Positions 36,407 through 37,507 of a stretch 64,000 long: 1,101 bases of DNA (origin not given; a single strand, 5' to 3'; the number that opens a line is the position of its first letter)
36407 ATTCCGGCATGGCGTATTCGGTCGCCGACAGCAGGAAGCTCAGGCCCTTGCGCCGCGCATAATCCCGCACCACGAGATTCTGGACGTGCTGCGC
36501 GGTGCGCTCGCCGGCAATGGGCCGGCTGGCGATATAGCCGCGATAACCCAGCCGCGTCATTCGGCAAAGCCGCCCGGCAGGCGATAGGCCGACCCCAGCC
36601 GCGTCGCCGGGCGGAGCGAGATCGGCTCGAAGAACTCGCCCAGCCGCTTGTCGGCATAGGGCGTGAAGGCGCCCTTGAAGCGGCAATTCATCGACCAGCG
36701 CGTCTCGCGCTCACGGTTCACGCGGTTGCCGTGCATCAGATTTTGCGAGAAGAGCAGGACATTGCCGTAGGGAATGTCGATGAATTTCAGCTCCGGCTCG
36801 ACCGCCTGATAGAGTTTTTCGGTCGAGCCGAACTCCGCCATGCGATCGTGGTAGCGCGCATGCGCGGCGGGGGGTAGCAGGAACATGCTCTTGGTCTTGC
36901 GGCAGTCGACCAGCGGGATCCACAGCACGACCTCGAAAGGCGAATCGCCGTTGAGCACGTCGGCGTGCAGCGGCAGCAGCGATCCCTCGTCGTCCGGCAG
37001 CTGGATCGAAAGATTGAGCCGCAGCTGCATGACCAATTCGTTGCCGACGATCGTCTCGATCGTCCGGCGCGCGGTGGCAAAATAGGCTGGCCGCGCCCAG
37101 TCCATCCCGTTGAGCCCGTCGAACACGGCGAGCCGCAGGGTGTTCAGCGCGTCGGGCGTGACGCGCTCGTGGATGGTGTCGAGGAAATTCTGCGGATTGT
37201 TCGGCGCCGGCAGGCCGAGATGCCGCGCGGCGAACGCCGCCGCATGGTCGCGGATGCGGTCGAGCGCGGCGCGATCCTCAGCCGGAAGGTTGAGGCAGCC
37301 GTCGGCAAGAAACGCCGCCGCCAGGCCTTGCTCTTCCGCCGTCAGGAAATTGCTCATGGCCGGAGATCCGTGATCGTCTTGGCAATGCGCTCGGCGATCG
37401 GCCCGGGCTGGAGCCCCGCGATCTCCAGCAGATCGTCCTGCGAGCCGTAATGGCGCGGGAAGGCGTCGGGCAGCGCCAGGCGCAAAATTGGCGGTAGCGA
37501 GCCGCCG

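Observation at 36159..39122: Tightly coupled cassette with no assignable chemistry: split transketolase, 2OG oxygenase and a 133-aa orphan inside a sugar operon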

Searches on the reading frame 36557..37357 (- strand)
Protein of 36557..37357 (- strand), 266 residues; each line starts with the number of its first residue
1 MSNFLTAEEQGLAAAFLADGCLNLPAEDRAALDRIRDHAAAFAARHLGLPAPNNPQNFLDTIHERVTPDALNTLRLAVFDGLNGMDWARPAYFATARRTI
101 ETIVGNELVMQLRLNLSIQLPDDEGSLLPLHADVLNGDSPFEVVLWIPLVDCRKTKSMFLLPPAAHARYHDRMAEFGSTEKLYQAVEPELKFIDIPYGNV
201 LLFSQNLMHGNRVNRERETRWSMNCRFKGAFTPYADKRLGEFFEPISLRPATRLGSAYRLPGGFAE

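Call 7: search_protein_families(library=ncbifam, proteins=[window:36557-37357:-], max_evalue=0.01)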
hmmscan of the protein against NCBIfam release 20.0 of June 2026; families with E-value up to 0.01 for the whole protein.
window:36557-37357:- (266 aa): 1 family
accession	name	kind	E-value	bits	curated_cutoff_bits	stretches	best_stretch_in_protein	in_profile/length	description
TIGR04324.1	SpoChoClust_2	subfamily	8e-86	287.6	150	1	15-259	3-246/248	sporadic carbohydrate cluster 2OG-Fe(II) oxygenase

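Call 8: search_protein_families(library=pfam, proteins=[window:36557-37357:-], max_evalue=0.01)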
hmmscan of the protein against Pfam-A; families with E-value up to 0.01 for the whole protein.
window:36557-37357:- (266 aa): 0 families

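Call 25: search_solved_structures(query=window:36557-37357:-, max_evalue=1, show_alignments=2)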
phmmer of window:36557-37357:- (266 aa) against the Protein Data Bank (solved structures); distinct sequences matched with E-value up to 1: 1.
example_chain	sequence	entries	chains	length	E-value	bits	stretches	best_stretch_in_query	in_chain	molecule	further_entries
2a1x_A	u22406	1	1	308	0.23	13.8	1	116-238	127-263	Phytanoyl-CoA dioxygenase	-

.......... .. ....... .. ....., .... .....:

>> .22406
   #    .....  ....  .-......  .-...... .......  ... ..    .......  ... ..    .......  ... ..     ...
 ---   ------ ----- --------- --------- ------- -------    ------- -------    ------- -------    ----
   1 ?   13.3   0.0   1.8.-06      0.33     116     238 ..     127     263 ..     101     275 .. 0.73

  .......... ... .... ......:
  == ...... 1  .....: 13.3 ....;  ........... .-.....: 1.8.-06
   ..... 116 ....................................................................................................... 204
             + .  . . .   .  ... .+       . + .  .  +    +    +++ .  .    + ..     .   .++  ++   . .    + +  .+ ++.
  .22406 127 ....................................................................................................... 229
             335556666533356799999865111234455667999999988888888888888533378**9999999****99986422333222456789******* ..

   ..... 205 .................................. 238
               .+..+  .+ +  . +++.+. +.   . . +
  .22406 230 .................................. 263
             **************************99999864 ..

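Call 27: search_protein_families(library=pfam, proteins=[window:36557-37357:-], max_evalue=10)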
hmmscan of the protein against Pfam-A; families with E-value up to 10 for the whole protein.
window:36557-37357:- (266 aa): 2 families
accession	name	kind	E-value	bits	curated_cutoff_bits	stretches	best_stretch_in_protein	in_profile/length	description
PF05721.19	PhyH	-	0.021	15.5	22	1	99-215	74-206/213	Phytanoyl-CoA dioxygenase (PhyH)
PF13759.12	2OG-FeII_Oxy_5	-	0.18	12.6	27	1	183-223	56-98/101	Putative 2OG-Fe(II) oxygenase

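Call 54: search_solved_structures(query=A3, max_evalue=1, show_alignments=1)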
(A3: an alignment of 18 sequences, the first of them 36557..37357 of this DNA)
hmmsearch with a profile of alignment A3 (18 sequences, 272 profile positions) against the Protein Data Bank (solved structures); distinct sequences matched with E-value up to 1: 0.

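Call 55: find_homologous_proteins(query=window:36557-37357:-, max_evalue=0.001)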
Query window:36557-37357:- (266 aa): 2389 proteins with E <= 0.001 among 5470 candidates; the best 120 are listed.
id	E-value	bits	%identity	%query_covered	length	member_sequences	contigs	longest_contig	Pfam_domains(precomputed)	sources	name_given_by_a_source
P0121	6.1e-178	608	100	100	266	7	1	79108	-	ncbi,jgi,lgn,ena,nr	ncbi:MAG TPA: sporadic carbohydrate cluster 2OG-Fe(II) oxygenase [Stellaceae bacterium]|nr:sporadic 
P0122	2.7e-153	527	86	100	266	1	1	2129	-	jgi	jgi:sporadic carbohydrate cluster 2OG-Fe(II) oxygenase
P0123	3.6e-153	526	86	100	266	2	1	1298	-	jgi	jgi:sporadic carbohydrate cluster 2OG-Fe(II) oxygenase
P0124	3.4e-116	405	69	98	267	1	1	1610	-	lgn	-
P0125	4.2e-116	405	69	99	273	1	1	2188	-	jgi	jgi:sporadic carbohydrate cluster 2OG-Fe(II) oxygenase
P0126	2.6e-114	399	68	97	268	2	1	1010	-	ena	-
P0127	7.6e-113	394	67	98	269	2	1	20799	-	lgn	-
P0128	6.2e-112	391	66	98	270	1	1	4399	-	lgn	-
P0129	4.7e-111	388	66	100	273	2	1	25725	-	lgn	-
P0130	9.9e-110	384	64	99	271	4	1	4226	-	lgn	-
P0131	1.6e-109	383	65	99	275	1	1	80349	-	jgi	-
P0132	4.1e-109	382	65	98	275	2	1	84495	-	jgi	-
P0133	9.7e-109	381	64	99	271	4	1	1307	-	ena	-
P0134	1.2e-108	380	66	99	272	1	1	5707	-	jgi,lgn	jgi:sporadic carbohydrate cluster 2OG-Fe(II) oxygenase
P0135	1.4e-108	380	65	99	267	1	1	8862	-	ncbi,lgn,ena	-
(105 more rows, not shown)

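Call 64: predict_structure(alignment_id=A4)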
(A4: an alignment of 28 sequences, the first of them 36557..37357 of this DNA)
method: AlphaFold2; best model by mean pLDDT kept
length: 266 residues; sequences in the alignment: 28
mean_pLDDT: 87.4   pTM: 0.86
mean pLDDT of the five models: 87.4, 85.1, 82.8, 82.4, 79.1
residues with pLDDT >= 90: 176; 70-90: 53; 50-70: 23; < 50: 14
segments of 3 or more residues with pLDDT < 50: 256-266
pLDDT, mean of each block of 10 residues (from residue 1): 80 92 98 98 98 97 95 97 97 97 87 94 85 62 92 94 89 85 93 96 92 95 91 63 78 52 45
secondary structure, 60 per line:
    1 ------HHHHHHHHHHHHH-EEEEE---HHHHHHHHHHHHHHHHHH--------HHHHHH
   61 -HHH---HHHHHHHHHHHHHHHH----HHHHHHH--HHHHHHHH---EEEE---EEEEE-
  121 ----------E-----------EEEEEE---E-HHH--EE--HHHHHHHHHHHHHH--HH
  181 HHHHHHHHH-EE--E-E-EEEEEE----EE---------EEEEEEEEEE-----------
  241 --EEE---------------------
elements in order: H7-19 E21-25 H29-46 H55-60 H68-83 H88-94 H97-104 E108-111 E115-119 E143-148 H163-176 H179-189 E199-204 E220-229 E243-245

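Call 66: fold_search(model_id=the predicted structure, library=pdb)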
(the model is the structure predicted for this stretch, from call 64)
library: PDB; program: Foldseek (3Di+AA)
matches with E <= 10: 1618; with E <= 0.001: 316
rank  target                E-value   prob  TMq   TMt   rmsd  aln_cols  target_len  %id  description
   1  6zyk                  1.5e-10  1.00  0.57  0.62   7.0       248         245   14  Non-heme monooxygenase, ThoJ-Ni complex (released 2020-10-14)
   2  2fcu_A                2.5e-10  1.00  0.47  0.41  11.0       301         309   16  SyrB2 with alpha-ketoglutarate (released 2006-03-21)
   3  2fct_A                5.2e-10  1.00  0.46  0.41  10.2       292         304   16  SyrB2 with Fe(II), chloride, and alpha-ketoglutarate (released 2006-03-21)
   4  5nch_A                6.7e-10  1.00  0.52  0.55   9.6       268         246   16  GriE apo form (released 2017-10-04)
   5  6zyl                  7.1e-10  1.00  0.56  0.58   5.2       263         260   15  non-heme monooxygenase; ThoJ apo (released 2020-10-14)
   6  2fcu_B                8.1e-10  1.00  0.46  0.42  11.1       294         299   16  SyrB2 with alpha-ketoglutarate (released 2006-03-21)
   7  3nnj_A                9.1e-10  1.00  0.47  0.42  11.1       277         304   12  Halogenase domain from CurA module (apo Hal) (released 2010-07-28)
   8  2rds                  1.0e-09  1.00  0.57  0.58   6.2       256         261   20  Crystal Structure of PtlH with Fe/oxalylglycine and ent-1-deoxypentalenic acid bound (released 2007-10-16)
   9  2rdn                  1.7e-09  1.00  0.57  0.55   6.3       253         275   20  Crystal Structure of PtlH with AKG and ent-1PL bound (released 2007-10-16)
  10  5ep9_D                2.4e-09  1.00  0.55  0.59   7.6       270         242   17  Crystal structure of the non-heme alpha ketoglutarate dependent epimerase SnoN from nogalamycin biosynthesis (released 2016-05-11)
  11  3nnj_B                2.6e-09  1.00  0.45  0.40  10.5       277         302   12  Halogenase domain from CurA module (apo Hal) (released 2010-07-28)
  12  5nci_B                3.3e-09  1.00  0.50  0.51   9.5       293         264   16  GriE in complex with cobalt, alpha-ketoglutarate and l-leucine (released 2017-10-04)
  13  5nci_A                3.5e-09  1.00  0.51  0.52   9.3       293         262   16  GriE in complex with cobalt, alpha-ketoglutarate and l-leucine (released 2017-10-04)
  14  5ep9_B                3.8e-09  1.00  0.52  0.54   7.1       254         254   16  Crystal structure of the non-heme alpha ketoglutarate dependent epimerase SnoN from nogalamycin biosynthesis (released 2016-05-11)
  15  2a1x                  4.0e-09  1.00  0.52  0.54   7.5       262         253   17  Human phytanoyl-coa 2-hydroxylase in complex with iron and 2-oxoglutarate (released 2005-08-16)
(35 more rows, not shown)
